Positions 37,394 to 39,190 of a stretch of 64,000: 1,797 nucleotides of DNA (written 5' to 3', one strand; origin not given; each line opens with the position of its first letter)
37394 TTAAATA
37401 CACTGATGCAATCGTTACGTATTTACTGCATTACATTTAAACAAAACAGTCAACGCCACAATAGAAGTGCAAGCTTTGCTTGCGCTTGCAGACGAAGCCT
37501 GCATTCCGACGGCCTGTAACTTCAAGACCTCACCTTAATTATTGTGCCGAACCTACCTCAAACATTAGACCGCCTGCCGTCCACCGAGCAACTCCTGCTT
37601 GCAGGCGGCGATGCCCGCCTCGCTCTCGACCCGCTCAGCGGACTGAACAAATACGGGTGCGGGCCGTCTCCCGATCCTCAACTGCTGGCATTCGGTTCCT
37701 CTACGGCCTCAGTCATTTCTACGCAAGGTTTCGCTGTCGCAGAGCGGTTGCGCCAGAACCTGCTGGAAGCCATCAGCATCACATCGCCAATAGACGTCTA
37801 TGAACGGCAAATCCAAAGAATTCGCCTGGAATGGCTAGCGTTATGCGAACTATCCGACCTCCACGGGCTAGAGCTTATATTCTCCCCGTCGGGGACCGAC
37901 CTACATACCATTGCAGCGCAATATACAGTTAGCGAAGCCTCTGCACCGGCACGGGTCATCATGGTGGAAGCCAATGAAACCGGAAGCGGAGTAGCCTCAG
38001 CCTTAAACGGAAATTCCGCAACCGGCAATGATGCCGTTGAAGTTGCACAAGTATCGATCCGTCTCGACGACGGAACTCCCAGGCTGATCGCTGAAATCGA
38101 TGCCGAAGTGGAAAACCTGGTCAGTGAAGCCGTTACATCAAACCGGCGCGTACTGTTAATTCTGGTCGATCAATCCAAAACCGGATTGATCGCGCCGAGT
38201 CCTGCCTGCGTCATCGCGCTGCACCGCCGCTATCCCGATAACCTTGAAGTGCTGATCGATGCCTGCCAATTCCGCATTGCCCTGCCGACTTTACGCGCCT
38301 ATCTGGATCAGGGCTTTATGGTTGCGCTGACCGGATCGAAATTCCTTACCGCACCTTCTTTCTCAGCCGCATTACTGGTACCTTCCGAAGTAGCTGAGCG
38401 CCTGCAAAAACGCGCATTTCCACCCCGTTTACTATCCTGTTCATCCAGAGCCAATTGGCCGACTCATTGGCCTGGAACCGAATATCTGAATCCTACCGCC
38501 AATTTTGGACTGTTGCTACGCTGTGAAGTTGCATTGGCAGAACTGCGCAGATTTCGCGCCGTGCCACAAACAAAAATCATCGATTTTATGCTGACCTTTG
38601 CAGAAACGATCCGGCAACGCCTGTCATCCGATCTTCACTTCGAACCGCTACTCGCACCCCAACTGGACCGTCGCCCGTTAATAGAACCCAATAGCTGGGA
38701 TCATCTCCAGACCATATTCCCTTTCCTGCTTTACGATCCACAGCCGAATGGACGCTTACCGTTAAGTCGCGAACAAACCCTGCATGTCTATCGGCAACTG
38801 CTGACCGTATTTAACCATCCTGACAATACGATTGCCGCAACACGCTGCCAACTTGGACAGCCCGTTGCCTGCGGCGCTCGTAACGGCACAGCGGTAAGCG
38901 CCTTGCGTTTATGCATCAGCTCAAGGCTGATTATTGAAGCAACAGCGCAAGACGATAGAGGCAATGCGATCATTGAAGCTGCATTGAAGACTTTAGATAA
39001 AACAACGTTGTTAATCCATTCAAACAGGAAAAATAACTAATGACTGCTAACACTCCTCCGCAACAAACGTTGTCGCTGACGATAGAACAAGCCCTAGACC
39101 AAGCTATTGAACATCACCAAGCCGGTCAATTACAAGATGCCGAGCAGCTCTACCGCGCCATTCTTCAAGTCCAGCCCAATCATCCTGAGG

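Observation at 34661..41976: Candidate undescribed pathway: PLP decarboxylase, ATP-grasp ligase, orphan PLP-like protein and HMW1C-type GT41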

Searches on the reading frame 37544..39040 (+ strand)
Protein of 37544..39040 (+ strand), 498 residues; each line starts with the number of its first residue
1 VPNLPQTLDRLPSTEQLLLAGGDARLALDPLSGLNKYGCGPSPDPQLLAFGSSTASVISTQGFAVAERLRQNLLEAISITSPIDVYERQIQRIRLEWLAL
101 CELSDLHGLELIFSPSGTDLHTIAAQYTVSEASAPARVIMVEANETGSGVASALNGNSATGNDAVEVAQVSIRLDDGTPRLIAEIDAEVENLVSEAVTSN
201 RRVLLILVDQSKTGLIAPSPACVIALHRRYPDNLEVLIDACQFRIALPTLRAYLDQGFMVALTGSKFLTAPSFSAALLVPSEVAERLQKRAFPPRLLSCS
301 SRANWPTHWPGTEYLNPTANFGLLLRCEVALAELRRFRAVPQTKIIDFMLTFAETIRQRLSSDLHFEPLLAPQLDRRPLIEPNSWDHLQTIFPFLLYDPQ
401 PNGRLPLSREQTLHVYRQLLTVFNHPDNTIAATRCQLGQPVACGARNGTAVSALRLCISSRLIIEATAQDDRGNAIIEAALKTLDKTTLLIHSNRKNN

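Call 5: search_protein_families(library=pfam, proteins=[window:37544-39040:+], max_evalue=0.01)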
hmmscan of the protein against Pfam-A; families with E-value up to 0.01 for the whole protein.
window:37544-39040:+ (498 aa): 0 families

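Call 6: search_protein_families(library=ncbifam, proteins=[window:37544-39040:+], max_evalue=0.01)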
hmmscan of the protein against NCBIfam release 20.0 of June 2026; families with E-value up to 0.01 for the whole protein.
window:37544-39040:+ (498 aa): 0 families

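Call 9: search_solved_structures(query=window:37544-39040:+, max_evalue=1)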
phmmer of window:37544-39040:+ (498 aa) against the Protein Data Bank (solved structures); distinct sequences matched with E-value up to 1: 1.
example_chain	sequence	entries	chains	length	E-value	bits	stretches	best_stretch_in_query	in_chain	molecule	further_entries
6xi3_AAA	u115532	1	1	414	0.00022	23.7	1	420-489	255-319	Large adhesion protein (Lap) involved in biofilm formation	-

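Call 11: find_homologous_proteins(query=window:37544-39040:+)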
Query window:37544-39040:+ (498 aa): 2305 proteins with E <= 0.001 among 8000 candidates; the best 120 are listed.
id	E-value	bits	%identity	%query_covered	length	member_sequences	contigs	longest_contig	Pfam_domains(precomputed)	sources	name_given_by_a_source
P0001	0.0e+0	1101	100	100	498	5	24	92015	-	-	-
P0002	8.0e-247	838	77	100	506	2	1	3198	-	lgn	-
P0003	2.1e-241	820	77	99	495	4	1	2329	-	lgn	-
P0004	6.4e-240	815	75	100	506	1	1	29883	-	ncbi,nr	ncbi:MAG: hypothetical protein Q7T40_07075 [Methylobacter sp.]|nr:hypothetical protein [Methylobacte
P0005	1.1e-236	805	76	99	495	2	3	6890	-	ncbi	ncbi:MAG: hypothetical protein ACXWE4_10035 [Methylobacter sp.]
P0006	4.7e-235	799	74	99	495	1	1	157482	-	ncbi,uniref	ncbi:hypothetical protein [Methylobacter svalbardensis]|uniref:hypothetical protein n=1 Tax=Methylob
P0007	1.1e-234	798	75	97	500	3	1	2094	-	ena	-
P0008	6.4e-234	795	74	100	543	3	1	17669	-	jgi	jgi:hypothetical protein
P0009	3.2e-233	793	73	98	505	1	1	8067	-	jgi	-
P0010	1.4e-232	791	74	99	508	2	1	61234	-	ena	-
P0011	6.1e-232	789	74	98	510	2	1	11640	-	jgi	jgi:hypothetical protein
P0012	3.9e-231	786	73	98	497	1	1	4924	-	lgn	-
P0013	6.2e-231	786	74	97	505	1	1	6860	-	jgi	jgi:hypothetical protein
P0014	3.6e-230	783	74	99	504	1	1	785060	-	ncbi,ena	-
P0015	2.7e-228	777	73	99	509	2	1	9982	-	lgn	-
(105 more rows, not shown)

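Call 17: find_related_loci(query=A1, collection=genome_contigs, flank=10000)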
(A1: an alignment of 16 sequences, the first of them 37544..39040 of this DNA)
Query A1 (498 aa) in genome_contigs; peptide patterns used: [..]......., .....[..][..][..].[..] (x = any residue, [..] = any of these).
282 stretches matched a pattern; 238 encode a relative of the query (tblastn E <= 1e-3); the best 80 are kept; 80 distinct loci.
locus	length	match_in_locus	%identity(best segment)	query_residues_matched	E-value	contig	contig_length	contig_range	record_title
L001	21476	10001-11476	76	1-494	0e+0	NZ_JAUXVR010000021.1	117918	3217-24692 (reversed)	MAG: Methylobacter sp. isolate C15_maxbin.016 C15_k141_256881, whole genome shotgun sequence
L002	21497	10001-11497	75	5-498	0e+0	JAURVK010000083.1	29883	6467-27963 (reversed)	MAG: Methylobacter sp. isolate E1_concoct.bin.23 E1_k141_91159, whole genome shotgun sequence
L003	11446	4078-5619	74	3-498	0e+0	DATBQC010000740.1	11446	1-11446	MAG TPA_asm: Methylobacter sp. isolate SMAG_U4093 k141_876941, whole genome shotgun sequence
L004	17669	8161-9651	74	1-498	0e+0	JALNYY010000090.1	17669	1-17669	MAG: Methylobacter sp. isolate SO_2017_GW1 bin 29 NODE_12072_length_17669_cov_2.544579_OW334_2017, whole genome shotgun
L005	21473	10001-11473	75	3-493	0e+0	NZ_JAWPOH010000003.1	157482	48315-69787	Methylobacter svalbardensis strain LS7T4A Scaffold3, whole genome shotgun sequence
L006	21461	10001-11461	73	6-494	0e+0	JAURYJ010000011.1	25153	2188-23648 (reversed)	MAG: Methylobacter sp. isolate E2_concoct.bin.55 E2_k141_33387, whole genome shotgun sequence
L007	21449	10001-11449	72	3-494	0e+0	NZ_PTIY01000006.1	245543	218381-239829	Methylobacter tundripaludum strain OWC-G53F Ga0139037_106, whole genome shotgun sequence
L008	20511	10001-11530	71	6-495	0e+0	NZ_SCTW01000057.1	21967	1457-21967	MAG: Methylobacter sp. isolate FW305_bin.9 FW305_bin.9-14671, whole genome shotgun sequence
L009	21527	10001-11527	70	3-494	0e+0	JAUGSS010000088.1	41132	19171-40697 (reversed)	MAG: Methylococcaceae bacterium isolate ZUGMOB10 c_000000008908, whole genome shotgun sequence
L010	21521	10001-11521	71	5-494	0e+0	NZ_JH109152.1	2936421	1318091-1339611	Methylobacter tundripaludum SV96 Mettuscaffold_1, whole genome shotgun sequence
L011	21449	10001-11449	69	11-498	0e+0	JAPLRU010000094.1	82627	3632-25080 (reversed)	MAG: Methylobacter sp. isolate LacPavin_0419_WC53_MAG_49_11 LacPavin_0419_WC53_scaffold_553220, whole genome shotgun seq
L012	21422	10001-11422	68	3-495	0e+0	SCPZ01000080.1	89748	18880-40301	MAG: Methylobacter sp. isolate DP16D_bin.19 DP16D_bin.19-63856, whole genome shotgun sequence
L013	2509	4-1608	64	7-494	0e+0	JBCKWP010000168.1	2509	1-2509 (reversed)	Methylobacter sp. isolate SLM_LV1_30a-F06 Node_168_length_2509_cov_68.963451, whole genome shotgun sequence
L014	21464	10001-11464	68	1-491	0e+0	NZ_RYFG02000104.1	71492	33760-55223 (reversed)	Candidatus Methylobacter oryzae strain KRF1 C935, whole genome shotgun sequence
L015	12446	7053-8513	65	3-493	0e+0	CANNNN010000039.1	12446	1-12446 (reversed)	MAG: Methylococcaceae bacterium isolate ZH-Oct18-35 genome assembly, contig: ZH-Oct18-C4750, whole genome shotgun sequen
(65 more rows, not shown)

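Call 28: predict_structure(alignment_id=A1)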
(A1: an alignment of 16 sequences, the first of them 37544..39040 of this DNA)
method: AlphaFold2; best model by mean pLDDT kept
length: 498 residues; sequences in the alignment: 16
mean_pLDDT: 77.1   pTM: 0.83
mean pLDDT of the five models: 77.1, 76.8, 75.5, 75.3, 74.4
residues with pLDDT >= 90: 134; 70-90: 242; 50-70: 51; < 50: 71
segments of 3 or more residues with pLDDT < 50: 1-8, 36-57, 157-162, 266-272, 300-303, 306-313, 422-435
pLDDT, mean of each block of 10 residues (from residue 1): 41 81 61 54 37 43 87 91 87 92 91 80 81 83 65 57 71 82 92 94 90 79 94 91 86 94 58 73 84 64 48 65 87 87 90 93 92 77 78 91 91 83 39 56 86 83 82 86 90 69
secondary structure, 60 per line:
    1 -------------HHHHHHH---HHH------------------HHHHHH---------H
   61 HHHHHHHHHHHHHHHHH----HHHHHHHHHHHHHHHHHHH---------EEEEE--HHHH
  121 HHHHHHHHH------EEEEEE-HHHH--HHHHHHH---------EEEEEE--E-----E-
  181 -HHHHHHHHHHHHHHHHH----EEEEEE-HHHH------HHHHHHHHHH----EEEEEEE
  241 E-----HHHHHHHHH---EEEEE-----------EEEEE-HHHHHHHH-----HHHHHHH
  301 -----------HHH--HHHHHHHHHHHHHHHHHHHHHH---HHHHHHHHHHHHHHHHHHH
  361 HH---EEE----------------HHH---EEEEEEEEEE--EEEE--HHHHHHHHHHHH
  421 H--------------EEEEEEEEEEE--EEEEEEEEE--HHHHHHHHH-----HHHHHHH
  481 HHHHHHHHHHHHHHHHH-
elements in order: H14-20 H45-50 H60-77 H82-100 E110-114 H117-129 E136-141 H143-146 H149-155 E165-170 H182-198 E203-208 H210-213 H220-229 E234-241 H247-255 E259-263 E275-279 H281-288 H294-300 H317-338 H342-362 E366-368 E391-400 E403-406 H409-421 E436-446 E449-457 H460-468 H474-497

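Call 31: search_protein_representatives(protein=window:37544-39040:+)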
Query: 498 residues. Proteins with E-value up to 0.001 (for the whole library): 1811; up to 1e-10: 1379; up to 1e-30: 738. The best 150 are listed.
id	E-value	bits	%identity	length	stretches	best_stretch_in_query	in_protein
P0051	1.9e-207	706.4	69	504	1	1-495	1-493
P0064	1.3e-192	657.5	64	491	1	4-492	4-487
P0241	7.8e-142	490.1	55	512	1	11-491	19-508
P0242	8.7e-136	470.1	51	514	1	6-492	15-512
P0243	1.4e-131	456.3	52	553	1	10-491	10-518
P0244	1.2e-128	446.6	50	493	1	9-492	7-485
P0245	2.0e-127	442.6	50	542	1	9-493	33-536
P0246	1.1e-125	436.9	51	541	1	8-490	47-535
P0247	3.4e-124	431.9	49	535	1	12-491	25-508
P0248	6.5e-124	431.0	49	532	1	13-491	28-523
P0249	3.7e-123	428.5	49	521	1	12-492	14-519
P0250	4.3e-123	428.3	48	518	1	10-492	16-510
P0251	8.9e-122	424.0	50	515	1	10-492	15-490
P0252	8.9e-122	424.0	48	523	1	10-490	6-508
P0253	3.7e-120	418.6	49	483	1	11-491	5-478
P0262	1.4e-116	406.8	47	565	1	10-496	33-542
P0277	3.3e-112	392.4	48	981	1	10-492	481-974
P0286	7.3e-109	381.4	43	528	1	8-493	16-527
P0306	1.9e-101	357.0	46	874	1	10-489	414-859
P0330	1.1e-91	324.8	41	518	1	15-491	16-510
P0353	6.2e-85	302.5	40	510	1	17-488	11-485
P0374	2.3e-79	284.1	40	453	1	15-492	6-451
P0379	3.5e-78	280.2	41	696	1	11-464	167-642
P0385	4.3e-77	276.6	38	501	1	7-490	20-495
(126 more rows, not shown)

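Call 32: fold_search(model_id=the predicted structure, library=pdb)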
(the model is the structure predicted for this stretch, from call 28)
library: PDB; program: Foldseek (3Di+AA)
matches with E <= 10: 1206; with E <= 0.001: 452
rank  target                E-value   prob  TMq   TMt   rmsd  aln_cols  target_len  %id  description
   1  9dos_D                6.3e-10  1.00  0.39  0.42   9.6       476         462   12  Crystal structure of sphA with hydroVGQ (released 2025-10-22)
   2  9dos_A                2.6e-09  1.00  0.38  0.40   8.9       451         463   12  Crystal structure of sphA with hydroVGQ (released 2025-10-22)
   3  9ds0_A                3.8e-09  1.00  0.40  0.42   9.1       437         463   12  Crystal structure of sphA with MeVGQ (released 2025-10-22)
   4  9dos_C                3.8e-09  1.00  0.38  0.40   8.9       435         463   12  Crystal structure of sphA with hydroVGQ (released 2025-10-22)
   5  9pep_A                4.2e-09  1.00  0.42  0.45   7.1       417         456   12  Crystal structure of holo-pvspha (released 2026-03-11)
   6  9pep_D                4.5e-09  1.00  0.41  0.43   8.0       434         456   12  Crystal structure of holo-pvspha (released 2026-03-11)
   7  9dos_B                4.5e-09  1.00  0.38  0.40   8.9       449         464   12  Crystal structure of sphA with hydroVGQ (released 2025-10-22)
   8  9pep_C                5.5e-09  1.00  0.39  0.42   8.1       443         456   12  Crystal structure of holo-pvspha (released 2026-03-11)
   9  9ds0_B                6.1e-09  1.00  0.40  0.42   8.8       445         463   13  Crystal structure of sphA with MeVGQ (released 2025-10-22)
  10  3euc_A                6.4e-09  1.00  0.39  0.50   7.5       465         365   12  Crystal structure of histidinol-phosphate aminotransferase (YP_297314.1) from RALSTONIA EUTROPHA JMP134 at 2.05 A reso (released 2008-11-11)
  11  5v12_G                7.9e-09  1.00  0.48  0.53   9.2       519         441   10  Crystal structure of Carbon Sulfoxide lyase, Egt2 Y134F with sulfenic acid intermediate (released 2018-03-07)
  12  3euc_B                7.9e-09  1.00  0.40  0.52   9.4       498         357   13  Crystal structure of histidinol-phosphate aminotransferase (YP_297314.1) from RALSTONIA EUTROPHA JMP134 at 2.05 A reso (released 2008-11-11)
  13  7yjm_B                7.9e-09  1.00  0.41  0.42   9.6       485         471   12  Cryo-EM structure of the monomeric atSPT-ORM1 complex (released 2023-04-05)
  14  4r5f                  9.3e-09  1.00  0.47  0.59   6.4       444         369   13  X-ray structure of the D199K mutant of the cysteine desulfurase IscS from A. fulgidus (released 2014-12-17)
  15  7k0n_B                9.3e-09  1.00  0.43  0.44   7.2       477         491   13  Human serine palmitoyltransferase complex SPTLC1/SPLTC2/ssSPTa/ORMDL3, class 2 (released 2021-02-24)
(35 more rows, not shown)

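Call 48: search_solved_structures(query=A1, max_evalue=1)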
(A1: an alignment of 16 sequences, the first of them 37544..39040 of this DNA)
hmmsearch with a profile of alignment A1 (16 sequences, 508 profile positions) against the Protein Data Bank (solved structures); distinct sequences matched with E-value up to 1: 0.

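Call 49: list_cluster_members(proteins=[P0241, P0262, P0277, P0286, P0306, P0330, P0353, P0374, P0379, P0385])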
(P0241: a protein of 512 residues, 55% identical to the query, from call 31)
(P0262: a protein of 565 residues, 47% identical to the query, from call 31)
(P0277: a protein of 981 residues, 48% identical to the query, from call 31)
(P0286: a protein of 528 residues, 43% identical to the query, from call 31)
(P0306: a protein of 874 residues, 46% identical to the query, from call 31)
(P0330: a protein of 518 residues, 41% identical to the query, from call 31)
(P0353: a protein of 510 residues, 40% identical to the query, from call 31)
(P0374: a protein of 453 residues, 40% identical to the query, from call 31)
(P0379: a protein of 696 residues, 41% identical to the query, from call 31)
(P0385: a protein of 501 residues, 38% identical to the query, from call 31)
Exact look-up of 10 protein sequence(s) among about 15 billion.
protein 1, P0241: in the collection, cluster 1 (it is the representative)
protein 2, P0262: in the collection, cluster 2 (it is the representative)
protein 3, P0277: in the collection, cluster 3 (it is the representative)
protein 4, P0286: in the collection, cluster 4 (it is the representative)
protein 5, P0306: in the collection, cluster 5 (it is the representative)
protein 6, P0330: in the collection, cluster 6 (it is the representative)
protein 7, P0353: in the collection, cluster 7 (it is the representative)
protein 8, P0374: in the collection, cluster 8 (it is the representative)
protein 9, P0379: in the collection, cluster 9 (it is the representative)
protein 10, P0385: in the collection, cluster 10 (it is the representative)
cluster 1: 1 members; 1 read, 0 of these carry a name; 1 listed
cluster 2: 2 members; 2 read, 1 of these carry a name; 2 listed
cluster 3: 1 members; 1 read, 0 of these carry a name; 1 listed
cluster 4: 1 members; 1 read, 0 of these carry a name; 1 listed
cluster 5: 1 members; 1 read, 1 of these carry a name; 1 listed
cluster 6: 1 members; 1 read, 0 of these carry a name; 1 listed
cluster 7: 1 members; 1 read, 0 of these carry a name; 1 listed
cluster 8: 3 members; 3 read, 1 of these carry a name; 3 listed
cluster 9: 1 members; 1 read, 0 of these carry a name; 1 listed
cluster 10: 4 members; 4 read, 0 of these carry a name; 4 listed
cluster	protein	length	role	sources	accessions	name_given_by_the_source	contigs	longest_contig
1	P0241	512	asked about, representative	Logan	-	-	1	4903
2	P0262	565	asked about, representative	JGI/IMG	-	hypothetical protein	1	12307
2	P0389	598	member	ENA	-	-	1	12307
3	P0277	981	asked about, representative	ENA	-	-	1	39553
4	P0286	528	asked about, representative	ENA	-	-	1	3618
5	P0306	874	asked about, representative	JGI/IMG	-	hypothetical protein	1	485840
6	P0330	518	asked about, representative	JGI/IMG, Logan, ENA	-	-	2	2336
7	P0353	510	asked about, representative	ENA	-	-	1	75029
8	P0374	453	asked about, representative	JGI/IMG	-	-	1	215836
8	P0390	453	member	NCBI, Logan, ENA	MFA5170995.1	MAG: hypothetical protein WC426_05460 [Sulfuriferula sp.]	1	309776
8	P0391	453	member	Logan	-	-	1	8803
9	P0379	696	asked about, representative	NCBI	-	-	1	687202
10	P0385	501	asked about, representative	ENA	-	-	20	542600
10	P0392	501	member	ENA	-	-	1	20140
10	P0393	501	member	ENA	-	-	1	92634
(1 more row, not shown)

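Call 50: find_encoding_contigs(protein=P0306, flank=10000, max_places=2)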
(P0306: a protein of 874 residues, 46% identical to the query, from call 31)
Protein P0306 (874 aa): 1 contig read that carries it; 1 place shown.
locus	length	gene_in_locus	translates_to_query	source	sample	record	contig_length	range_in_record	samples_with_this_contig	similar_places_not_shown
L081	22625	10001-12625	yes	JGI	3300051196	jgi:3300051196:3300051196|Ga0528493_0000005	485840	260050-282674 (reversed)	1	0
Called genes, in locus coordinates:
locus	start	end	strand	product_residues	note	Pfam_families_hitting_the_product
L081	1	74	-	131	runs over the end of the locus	PF28396:SepQ_C (weak), PF01052:FliMN_C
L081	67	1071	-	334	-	PF02154:FliM, PF01052:FliMN_C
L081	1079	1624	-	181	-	PF03748:FliL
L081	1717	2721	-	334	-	PF02120:Flg_hook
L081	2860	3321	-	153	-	PF02050:FliJ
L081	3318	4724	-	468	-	PF00006:ATP-synt_ab, PF18269:T3SS_ATPase_C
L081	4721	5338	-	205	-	PF02108:FliH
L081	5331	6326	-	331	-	PF03448:MgtE_N (faint), PF14842:FliG_N, PF14841:FliG_M, PF14842:FliG_N (weak), PF01706:FliG_C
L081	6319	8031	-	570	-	PF01514:YscJ_FliF, PF08345:YscJ_FliF_C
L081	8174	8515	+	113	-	PF02049:FliE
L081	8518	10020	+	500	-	PF00282:Pyridoxal_deC, PF01212:Beta_elim_lyase (weak)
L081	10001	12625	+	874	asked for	-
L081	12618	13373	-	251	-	PF07317:PilZN, PF07238:PilZ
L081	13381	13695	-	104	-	PF01312:Bac_export_2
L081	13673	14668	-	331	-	PF02120:Flg_hook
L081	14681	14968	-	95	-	PF05400:FliT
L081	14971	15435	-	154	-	PF02561:FliS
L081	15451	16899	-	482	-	PF02465:FliD_N, PF07195:FliD_C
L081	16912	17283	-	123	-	PF03646:FlaG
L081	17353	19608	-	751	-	PF00669:Flagellin_N, PF00700:Flagellin_C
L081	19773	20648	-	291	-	PF01656:CbiA, PF13614:AAA_31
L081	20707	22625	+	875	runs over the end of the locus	PF11563:Protoglobin, PF00989:PAS, PF08448:PAS_4 (weak), PF13426:PAS_9, PF08447:PAS_3, PF13426:PAS_9, PF00990:GGDEF, PF00563:EAL, +1 more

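Call 51: find_encoding_contigs(protein=P0277, flank=10000, max_places=2)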
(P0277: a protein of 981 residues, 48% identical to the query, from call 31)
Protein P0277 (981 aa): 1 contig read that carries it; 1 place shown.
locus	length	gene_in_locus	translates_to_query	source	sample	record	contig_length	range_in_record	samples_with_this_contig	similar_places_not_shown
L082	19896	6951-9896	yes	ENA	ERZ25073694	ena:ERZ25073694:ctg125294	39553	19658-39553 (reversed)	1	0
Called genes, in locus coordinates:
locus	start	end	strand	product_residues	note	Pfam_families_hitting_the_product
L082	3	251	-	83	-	?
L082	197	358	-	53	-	-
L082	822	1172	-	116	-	-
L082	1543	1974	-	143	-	PF08502:LeuA_dimer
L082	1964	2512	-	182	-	PF00682:HMGL-like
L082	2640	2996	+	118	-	-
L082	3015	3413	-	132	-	PF05257:CHAP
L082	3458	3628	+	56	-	-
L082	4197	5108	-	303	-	PF14397:ATPgrasp_ST (weak)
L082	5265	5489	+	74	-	-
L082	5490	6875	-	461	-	PF01973:MptE-like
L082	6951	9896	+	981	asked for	PF13181:TPR_8 (faint), PF13371:TPR_9 (faint), PF13414:TPR_11 (faint), PF13424:TPR_12 (faint), PF13428:TPR_14 (faint), PF13431:TPR_17 (faint), PF00515:TPR_1 (weak), PF07719:TPR_2 (weak), +3 more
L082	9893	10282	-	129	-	PF02261:Asp_decarbox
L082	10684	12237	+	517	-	PF02397:Bac_transf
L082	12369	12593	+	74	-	-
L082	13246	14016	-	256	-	PF13191:AAA_16, PF13604:AAA_30 (weak), PF25199:nSTAND_NTPase5 (faint), PF13245:AAA_19 (faint), PF13401:AAA_22, PF01443:Viral_helicase1 (weak), PF13173:AAA_14 (faint)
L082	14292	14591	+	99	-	PF02563:Poly_export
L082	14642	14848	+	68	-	PF22461:SLBB_2 (weak)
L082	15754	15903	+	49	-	-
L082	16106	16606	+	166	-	-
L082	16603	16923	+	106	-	-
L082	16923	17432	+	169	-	-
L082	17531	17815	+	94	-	-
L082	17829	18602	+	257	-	PF10609:ParA (faint), PF13614:AAA_31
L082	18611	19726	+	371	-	PF01757:Acyl_transf_3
